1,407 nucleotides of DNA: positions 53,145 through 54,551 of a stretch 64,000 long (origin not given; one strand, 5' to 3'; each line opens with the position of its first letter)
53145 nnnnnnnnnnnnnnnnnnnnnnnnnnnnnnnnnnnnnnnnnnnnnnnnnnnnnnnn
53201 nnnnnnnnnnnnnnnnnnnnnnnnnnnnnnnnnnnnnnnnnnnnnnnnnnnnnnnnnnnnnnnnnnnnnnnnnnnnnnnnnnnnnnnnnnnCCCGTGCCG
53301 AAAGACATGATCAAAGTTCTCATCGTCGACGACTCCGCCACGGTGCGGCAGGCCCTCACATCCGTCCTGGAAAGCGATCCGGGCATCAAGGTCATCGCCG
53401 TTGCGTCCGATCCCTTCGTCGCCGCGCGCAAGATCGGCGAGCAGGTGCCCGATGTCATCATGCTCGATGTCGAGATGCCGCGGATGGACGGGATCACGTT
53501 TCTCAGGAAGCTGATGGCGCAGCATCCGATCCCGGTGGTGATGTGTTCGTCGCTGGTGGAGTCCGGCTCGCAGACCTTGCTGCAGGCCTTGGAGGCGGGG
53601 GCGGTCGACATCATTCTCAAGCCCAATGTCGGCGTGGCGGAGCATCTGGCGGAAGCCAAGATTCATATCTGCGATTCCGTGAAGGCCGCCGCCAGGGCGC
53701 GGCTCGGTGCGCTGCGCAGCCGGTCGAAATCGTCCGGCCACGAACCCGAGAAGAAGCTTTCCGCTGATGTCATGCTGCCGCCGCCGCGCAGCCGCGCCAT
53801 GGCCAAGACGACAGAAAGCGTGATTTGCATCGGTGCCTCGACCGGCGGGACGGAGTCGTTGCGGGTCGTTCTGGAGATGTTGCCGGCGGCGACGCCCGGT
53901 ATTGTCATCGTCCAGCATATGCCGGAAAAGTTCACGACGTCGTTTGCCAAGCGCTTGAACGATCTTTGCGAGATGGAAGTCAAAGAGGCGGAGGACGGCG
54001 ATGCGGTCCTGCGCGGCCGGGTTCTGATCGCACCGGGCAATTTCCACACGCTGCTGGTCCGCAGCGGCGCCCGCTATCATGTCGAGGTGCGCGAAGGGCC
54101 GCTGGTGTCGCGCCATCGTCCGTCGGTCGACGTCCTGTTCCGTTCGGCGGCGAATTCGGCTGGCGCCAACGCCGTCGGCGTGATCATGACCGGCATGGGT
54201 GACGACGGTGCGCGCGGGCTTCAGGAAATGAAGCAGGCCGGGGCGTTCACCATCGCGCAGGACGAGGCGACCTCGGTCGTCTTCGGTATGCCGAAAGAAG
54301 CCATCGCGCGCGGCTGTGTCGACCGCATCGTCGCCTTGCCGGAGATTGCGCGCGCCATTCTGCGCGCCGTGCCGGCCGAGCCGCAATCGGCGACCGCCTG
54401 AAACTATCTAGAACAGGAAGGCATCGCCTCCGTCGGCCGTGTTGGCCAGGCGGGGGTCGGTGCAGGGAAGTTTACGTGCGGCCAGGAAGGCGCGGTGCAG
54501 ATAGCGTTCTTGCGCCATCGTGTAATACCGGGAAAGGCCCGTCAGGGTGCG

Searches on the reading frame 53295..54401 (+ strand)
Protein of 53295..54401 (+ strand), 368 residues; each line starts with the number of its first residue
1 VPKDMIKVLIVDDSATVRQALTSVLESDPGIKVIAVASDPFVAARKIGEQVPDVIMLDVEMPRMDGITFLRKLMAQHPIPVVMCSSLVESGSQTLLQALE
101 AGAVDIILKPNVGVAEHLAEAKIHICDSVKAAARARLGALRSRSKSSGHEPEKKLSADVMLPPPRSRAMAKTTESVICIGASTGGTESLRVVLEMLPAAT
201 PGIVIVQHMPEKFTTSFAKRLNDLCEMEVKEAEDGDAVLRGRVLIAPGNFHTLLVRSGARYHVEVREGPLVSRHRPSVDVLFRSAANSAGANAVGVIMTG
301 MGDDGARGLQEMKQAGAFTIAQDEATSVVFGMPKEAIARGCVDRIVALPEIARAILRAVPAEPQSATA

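Call 25: search_protein_families(library=pfam, proteins=[window:53295-54401:+], max_evalue=0.001)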
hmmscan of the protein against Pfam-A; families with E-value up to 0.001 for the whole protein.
window:53295-54401:+ (368 aa): 2 families
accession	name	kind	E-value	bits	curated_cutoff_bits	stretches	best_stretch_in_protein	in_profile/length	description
PF01339.22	CheB_methylest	-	4.3e-68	228.9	24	1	177-355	1-174/174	CheB methylesterase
PF00072.30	Response_reg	-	5.5e-24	84.9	30.2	1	8-110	1-100/111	Response regulator receiver domain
